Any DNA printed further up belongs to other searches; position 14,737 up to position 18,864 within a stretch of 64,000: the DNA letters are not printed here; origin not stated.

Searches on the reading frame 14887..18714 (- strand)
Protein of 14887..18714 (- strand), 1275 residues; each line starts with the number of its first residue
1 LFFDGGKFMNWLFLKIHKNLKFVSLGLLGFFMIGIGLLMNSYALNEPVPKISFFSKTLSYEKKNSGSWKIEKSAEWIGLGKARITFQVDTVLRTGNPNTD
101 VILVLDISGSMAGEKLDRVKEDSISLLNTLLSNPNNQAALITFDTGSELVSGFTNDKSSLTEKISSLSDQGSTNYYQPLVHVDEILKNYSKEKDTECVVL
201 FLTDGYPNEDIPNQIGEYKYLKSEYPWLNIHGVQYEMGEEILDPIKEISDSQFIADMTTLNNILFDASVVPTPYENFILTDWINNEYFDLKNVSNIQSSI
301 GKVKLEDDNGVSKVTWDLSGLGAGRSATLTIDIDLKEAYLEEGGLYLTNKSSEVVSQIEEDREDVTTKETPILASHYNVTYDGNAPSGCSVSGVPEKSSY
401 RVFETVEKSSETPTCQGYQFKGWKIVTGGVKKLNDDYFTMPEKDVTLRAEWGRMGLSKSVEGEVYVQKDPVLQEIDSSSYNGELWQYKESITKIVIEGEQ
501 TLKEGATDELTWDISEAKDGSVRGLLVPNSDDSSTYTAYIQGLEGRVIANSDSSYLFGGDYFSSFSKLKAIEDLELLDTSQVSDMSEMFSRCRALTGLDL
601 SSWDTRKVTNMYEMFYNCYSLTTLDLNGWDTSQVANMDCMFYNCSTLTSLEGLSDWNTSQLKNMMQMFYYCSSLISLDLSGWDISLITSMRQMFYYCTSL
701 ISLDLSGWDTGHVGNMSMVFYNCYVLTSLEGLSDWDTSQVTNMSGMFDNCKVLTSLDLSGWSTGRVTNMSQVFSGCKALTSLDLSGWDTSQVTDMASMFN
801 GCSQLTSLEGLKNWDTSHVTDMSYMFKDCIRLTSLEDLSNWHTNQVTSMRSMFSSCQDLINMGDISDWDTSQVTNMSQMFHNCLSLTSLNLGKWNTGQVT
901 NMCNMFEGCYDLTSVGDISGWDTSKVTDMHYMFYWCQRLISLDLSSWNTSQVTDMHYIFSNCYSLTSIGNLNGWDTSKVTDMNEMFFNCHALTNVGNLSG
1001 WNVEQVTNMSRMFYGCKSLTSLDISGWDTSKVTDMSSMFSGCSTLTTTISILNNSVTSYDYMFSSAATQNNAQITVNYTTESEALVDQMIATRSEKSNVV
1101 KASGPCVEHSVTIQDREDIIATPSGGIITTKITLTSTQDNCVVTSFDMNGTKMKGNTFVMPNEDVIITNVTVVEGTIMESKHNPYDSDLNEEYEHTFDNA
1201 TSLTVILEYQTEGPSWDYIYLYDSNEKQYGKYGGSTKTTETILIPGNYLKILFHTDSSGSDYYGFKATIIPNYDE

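Call 7: search_protein_families(library=pfam, proteins=[window:14887-18714:-], max_evalue=0.01)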
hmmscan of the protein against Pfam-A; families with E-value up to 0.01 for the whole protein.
window:14887-18714:- (1275 aa): 9 families
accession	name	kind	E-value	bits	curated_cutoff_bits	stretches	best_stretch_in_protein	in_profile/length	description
PF03382.20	DUF285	-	2.2e-139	457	25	6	863-965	15-113/120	Mycoplasma protein of unknown function, DUF285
PF13519.12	VWA_2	-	6.7e-16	59.3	27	1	101-205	1-106/107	von Willebrand factor type A domain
PF00092.34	VWA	-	7.4e-11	43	23.8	1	100-219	1-128/174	von Willebrand factor type A domain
PF25013.1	LRR_Zer-1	-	7.6e-09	36.3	27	0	965-1030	4-67/137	Zer-1-like, Leucine-rich repeats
PF13855.12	LRR_8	-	6.4e-07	29.5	27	0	745-786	19-58/61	Leucine rich repeat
PF09479.16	Flg_new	-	6.8e-07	29.8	27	1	377-449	1-64/65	Listeria-Bacteroides repeat domain (List_Bact_rpt)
PF18998.6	Flg_new_2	-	2.4e-06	27.9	23.6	1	416-452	33-70/73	Divergent InlB B-repeat domain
PF12799.13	LRR_4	-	0.0002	21.9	27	0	753-786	3-32/44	Leucine Rich repeats (2 copies)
PF05762.20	VWA_CoxE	-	0.0016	18.4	26.4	1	97-212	55-166/222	VWA domain containing CoxE-like protein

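Call 8: search_protein_families(library=ncbifam, proteins=[window:14887-18714:-], max_evalue=0.01)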
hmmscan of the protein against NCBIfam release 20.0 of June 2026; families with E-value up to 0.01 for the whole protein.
window:14887-18714:- (1275 aa): 7 families
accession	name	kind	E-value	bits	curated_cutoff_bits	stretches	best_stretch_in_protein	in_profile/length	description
TIGR02167.2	Liste_lipo_26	repeat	1.2e-161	522.9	30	17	1012-1037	1-26/26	PARCEL repeat-containing surface protein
NF045896.1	Mbov_0838_LP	exception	2.6e-62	211.2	500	6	806-914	259-362/433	Mbov_0838 family PARCEL repeat surface lipoprotein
TIGR02442.1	Cob-chelat-sub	hypoth_equivalog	2.4e-09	36.2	779.45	1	92-209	466-585/641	putative cobaltochelatase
TIGR03436.1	acidobact_VWFA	subfamily_domain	3.1e-08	33.5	81.25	1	99-176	67-142/324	VWA domain-containing protein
TIGR03788.1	marine_srt_targ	equivalog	0.0001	20.9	551.65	1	99-205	272-379/629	marine proteobacterial sortase target protein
TIGR02543.1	List_Bact_rpt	repeat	0.0019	18.5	20.95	1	413-451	1-40/44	TIGR02543 family repeat protein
NF047508.1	VWA_BatA_Lepto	exception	0.0098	15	380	0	99-206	89-201/315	VWA domain-containing protein BatA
